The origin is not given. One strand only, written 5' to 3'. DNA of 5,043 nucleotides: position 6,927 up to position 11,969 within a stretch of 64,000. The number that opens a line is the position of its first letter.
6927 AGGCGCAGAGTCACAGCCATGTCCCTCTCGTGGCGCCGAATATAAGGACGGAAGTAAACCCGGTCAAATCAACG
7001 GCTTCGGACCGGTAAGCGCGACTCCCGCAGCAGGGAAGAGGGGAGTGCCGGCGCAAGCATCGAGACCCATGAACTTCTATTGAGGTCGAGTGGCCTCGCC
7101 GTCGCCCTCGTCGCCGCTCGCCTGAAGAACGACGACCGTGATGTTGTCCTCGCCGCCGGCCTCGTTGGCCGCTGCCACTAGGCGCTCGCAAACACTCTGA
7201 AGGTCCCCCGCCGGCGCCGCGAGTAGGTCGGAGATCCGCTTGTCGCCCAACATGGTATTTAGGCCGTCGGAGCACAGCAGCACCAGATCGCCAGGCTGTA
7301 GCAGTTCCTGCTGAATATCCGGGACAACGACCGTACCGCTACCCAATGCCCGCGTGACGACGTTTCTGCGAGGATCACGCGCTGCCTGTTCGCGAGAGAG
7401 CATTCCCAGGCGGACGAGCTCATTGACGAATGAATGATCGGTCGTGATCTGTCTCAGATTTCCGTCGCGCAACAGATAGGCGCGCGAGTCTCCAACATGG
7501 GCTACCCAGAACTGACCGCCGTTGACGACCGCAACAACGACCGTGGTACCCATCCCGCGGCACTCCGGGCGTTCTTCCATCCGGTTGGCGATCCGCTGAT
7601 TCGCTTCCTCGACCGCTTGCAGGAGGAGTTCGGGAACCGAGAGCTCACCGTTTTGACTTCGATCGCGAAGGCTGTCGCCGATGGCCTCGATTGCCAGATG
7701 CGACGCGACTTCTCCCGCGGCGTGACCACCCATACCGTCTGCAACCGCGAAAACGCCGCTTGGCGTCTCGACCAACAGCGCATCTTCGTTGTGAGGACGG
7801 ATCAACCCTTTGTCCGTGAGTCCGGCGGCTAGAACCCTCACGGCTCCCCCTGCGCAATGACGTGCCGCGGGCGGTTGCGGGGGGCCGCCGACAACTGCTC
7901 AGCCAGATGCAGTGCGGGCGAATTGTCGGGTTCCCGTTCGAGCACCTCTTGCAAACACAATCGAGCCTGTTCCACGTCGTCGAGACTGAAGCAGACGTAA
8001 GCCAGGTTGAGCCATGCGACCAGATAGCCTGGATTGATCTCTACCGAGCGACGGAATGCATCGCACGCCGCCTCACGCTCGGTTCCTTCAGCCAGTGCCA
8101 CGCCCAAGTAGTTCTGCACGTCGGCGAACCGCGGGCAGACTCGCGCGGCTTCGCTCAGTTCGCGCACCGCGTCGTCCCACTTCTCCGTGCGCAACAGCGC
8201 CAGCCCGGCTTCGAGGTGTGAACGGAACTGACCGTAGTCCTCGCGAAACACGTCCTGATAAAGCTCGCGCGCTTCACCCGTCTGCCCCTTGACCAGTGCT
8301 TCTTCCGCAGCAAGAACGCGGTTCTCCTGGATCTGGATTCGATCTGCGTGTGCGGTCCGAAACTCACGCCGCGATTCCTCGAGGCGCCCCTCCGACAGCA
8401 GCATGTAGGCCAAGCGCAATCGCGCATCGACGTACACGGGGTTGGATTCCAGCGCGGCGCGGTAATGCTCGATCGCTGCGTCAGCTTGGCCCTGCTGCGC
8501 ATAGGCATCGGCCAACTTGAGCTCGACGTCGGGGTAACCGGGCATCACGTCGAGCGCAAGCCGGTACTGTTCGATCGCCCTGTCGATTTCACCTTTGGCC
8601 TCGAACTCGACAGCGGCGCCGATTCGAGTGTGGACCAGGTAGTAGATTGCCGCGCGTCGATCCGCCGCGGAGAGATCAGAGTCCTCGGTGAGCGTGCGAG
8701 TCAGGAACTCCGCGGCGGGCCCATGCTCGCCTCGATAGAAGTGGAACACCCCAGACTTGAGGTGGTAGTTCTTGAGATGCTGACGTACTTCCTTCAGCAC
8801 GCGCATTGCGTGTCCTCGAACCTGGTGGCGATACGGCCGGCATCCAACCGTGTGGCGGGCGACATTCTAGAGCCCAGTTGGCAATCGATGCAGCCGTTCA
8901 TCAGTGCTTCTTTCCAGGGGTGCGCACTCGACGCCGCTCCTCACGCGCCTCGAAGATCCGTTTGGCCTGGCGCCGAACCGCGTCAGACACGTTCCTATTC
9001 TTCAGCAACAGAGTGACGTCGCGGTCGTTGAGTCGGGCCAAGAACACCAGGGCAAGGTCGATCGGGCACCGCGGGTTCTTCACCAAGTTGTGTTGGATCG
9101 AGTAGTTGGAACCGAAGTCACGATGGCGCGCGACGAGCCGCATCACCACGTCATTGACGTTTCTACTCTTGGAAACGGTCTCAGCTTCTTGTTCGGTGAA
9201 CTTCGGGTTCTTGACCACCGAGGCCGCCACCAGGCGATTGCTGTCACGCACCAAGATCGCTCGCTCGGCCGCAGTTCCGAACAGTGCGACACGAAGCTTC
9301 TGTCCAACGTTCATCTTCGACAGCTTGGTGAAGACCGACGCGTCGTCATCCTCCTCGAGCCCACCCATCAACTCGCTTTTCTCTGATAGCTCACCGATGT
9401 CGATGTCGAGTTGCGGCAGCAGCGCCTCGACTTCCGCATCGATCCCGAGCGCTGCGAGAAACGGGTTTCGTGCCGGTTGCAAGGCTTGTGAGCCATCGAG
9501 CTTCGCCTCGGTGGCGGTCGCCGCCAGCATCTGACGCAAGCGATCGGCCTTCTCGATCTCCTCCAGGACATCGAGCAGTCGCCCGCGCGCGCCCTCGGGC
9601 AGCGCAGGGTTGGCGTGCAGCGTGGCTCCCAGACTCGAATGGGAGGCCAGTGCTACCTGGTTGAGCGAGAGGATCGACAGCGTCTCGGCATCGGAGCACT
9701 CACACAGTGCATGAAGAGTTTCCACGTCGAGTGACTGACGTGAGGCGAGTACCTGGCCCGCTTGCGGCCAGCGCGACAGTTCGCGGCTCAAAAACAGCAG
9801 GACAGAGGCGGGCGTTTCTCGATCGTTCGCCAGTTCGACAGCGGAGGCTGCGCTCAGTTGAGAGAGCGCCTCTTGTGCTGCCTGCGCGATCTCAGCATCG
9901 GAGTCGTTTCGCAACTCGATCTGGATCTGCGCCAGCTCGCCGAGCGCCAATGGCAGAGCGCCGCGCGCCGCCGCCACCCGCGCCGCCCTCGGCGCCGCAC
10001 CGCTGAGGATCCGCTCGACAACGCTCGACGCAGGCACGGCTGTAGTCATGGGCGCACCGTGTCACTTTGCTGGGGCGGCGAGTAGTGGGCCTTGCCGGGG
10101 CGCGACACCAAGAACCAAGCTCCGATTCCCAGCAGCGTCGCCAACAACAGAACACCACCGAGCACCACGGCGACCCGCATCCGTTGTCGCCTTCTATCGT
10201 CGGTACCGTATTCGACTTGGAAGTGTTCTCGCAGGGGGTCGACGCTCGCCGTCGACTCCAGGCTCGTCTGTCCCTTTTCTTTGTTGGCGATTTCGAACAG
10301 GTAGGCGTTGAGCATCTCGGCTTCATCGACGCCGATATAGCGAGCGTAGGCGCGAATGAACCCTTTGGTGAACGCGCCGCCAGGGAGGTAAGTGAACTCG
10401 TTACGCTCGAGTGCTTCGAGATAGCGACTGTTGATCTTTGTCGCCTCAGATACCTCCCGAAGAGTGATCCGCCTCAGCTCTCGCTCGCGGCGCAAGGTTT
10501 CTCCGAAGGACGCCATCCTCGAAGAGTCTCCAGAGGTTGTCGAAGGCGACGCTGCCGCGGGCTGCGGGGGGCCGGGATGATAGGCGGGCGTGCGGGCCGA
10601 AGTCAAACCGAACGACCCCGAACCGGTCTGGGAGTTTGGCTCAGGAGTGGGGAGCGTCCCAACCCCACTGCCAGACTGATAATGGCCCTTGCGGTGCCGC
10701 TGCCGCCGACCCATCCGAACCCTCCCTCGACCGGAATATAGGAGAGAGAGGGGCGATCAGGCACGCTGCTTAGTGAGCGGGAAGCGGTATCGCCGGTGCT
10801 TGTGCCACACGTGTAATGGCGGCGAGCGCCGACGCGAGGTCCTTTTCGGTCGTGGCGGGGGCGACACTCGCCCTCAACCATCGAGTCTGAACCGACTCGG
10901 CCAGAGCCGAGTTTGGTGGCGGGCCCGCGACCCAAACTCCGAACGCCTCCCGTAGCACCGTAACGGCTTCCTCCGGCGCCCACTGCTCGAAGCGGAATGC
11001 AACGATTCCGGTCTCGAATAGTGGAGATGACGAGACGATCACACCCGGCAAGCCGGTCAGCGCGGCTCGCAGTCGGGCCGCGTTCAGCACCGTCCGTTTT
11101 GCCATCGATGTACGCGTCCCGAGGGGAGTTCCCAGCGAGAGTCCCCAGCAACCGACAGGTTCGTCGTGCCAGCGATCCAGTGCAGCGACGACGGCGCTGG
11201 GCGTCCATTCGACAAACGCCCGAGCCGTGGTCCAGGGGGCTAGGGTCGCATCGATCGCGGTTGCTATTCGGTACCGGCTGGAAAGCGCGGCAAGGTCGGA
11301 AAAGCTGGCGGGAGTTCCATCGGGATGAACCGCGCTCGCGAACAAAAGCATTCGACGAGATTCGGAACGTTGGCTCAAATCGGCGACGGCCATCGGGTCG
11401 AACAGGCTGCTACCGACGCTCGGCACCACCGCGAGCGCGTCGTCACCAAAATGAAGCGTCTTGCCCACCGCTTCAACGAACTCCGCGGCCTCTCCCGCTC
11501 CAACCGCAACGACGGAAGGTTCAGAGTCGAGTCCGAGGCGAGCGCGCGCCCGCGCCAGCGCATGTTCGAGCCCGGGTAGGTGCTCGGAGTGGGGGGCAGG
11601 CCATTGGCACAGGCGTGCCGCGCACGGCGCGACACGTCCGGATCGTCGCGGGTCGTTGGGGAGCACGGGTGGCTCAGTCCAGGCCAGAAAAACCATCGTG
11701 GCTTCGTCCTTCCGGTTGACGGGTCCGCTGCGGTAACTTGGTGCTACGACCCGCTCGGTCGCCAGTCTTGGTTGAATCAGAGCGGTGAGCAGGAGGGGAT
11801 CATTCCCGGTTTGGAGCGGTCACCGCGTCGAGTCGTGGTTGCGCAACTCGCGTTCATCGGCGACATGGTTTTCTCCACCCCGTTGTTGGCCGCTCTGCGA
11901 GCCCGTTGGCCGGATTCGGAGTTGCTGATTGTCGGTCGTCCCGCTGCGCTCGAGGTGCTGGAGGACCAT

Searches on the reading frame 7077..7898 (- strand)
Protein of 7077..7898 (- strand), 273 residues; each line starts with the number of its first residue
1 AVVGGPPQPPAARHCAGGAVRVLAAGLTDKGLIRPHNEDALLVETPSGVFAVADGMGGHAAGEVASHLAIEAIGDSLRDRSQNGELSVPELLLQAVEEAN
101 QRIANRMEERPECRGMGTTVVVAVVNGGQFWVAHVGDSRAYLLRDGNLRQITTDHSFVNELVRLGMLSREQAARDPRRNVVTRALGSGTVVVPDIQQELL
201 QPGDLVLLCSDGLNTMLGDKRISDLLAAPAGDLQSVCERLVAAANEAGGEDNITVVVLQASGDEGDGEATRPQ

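Call 9: search_protein_families(library=pfam, proteins=[window:7077-7898:-], max_evalue=0.001)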
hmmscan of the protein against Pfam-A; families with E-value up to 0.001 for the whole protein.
window:7077-7898:- (273 aa): 3 families
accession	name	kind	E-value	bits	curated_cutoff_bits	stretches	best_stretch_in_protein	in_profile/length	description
PF13672.11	PP2C_2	-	4.7e-22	79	24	1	36-221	11-182/209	Protein phosphatase 2C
PF00481.26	PP2C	-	9e-19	68.6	20.3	1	40-253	28-255/255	Protein phosphatase 2C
PF07228.17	SpoIIE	-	7.8e-09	36.2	25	1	50-259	7-190/192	Stage II sporulation protein E (SpoIIE)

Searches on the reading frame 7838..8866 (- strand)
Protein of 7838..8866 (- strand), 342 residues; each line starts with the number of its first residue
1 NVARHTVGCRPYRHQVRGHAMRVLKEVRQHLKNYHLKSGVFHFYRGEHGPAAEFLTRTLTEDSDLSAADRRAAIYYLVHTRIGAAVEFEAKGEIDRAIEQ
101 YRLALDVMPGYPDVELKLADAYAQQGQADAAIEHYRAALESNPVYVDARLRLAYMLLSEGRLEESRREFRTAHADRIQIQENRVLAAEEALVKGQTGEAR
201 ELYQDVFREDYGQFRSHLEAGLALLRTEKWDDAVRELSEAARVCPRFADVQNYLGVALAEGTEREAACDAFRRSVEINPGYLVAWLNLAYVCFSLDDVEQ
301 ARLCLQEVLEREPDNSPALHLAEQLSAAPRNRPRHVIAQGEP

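Call 9: search_protein_families(library=pfam, proteins=[window:7838-8866:-], max_evalue=0.001)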
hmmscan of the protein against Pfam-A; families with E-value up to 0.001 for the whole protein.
window:7838-8866:- (342 aa): 21 families
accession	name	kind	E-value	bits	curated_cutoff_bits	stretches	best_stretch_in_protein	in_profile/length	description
PF07719.23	TPR_2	-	1.4e-25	87.7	27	2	117-143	6-32/34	Tetratricopeptide repeat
PF14559.12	TPR_19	-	7.4e-23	81.1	25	3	266-321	9-64/68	Tetratricopeptide repeat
PF13414.12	TPR_11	-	8.9e-21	73.7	26.8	3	120-155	2-37/42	TPR repeat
PF13432.12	TPR_16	-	1e-20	74.2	32.7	3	116-172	1-57/65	Tetratricopeptide repeat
PF00515.34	TPR_1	-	1.9e-20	72.2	27.8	2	284-315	3-34/34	Tetratricopeptide repeat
PF13181.12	TPR_8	-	5.2e-18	64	25.7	1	117-143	6-32/34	Tetratricopeptide repeat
PF13428.12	TPR_14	-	4e-17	61.4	23.5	2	114-154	3-43/44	Tetratricopeptide repeat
PF13431.12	TPR_17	-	5.7e-16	57.8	24.4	0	135-166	2-33/34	Tetratricopeptide repeat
PF13174.12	TPR_6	-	4.6e-14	52.5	26.3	0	114-143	2-31/33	Tetratricopeptide repeat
PF24575.1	TPR_Slam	-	3.3e-12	47.2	35.2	1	123-169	58-104/104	Surface lipoprotein assembly modifier, N-terminal TPR repeats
PF13424.12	TPR_12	-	5.1e-09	36.6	30.1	0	117-140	8-31/77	Tetratricopeptide repeat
PF23914.1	TPR_CcmH_CycH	-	2.3e-08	34.5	42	0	255-321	57-126/158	Cytochrome c-type biogenesis protein H TPR domain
PF25064.1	ARM_TT21_5th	-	6.6e-08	33.3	27.8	1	118-195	7-84/117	TT21 fifth ARM repeats domain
PF12895.13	ANAPC3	-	4.4e-07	30.5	27.2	0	94-166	5-76/82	Anaphase-promoting complex, cyclosome, subunit 3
PF13371.12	TPR_9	-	2.4e-06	27.9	35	0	265-325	12-72/73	Tetratricopeptide repeat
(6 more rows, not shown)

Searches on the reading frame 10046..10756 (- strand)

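Call 86: search_protein_families(library=pfam, proteins=[window:10046-10756:-], max_evalue=0.0001)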
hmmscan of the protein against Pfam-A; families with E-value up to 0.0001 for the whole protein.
window:10046-10756:- (236 aa): 3 families
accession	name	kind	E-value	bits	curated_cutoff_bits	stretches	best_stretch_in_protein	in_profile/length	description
PF13413.12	HTH_25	-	4e-22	78.2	24.6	1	87-148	1-62/62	Helix-turn-helix domain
PF12844.13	HTH_19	-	8.1e-06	26.1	30.2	1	85-152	1-62/64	Helix-turn-helix domain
PF13560.12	HTH_31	-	2.3e-05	25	27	1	84-148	2-61/64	Helix-turn-helix domain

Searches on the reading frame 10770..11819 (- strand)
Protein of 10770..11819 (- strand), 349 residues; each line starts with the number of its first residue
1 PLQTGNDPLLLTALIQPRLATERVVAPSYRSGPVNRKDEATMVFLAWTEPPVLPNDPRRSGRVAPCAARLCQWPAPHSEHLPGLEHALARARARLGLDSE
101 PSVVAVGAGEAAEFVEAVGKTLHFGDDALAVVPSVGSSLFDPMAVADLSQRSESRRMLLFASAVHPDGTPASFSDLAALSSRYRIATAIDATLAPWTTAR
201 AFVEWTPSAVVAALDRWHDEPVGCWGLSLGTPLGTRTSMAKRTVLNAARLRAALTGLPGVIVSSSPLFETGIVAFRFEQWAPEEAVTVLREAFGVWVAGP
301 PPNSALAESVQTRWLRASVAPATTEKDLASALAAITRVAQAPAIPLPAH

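Call 9: search_protein_families(library=pfam, proteins=[window:10770-11819:-], max_evalue=0.001)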
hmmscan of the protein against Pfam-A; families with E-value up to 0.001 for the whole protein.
window:10770-11819:- (349 aa): 1 family
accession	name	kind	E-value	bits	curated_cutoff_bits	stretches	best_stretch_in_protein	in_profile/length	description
PF00155.27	Aminotran_1_2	-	0.00063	19.5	19.7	0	238-335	274-361/361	Aminotransferase class I and II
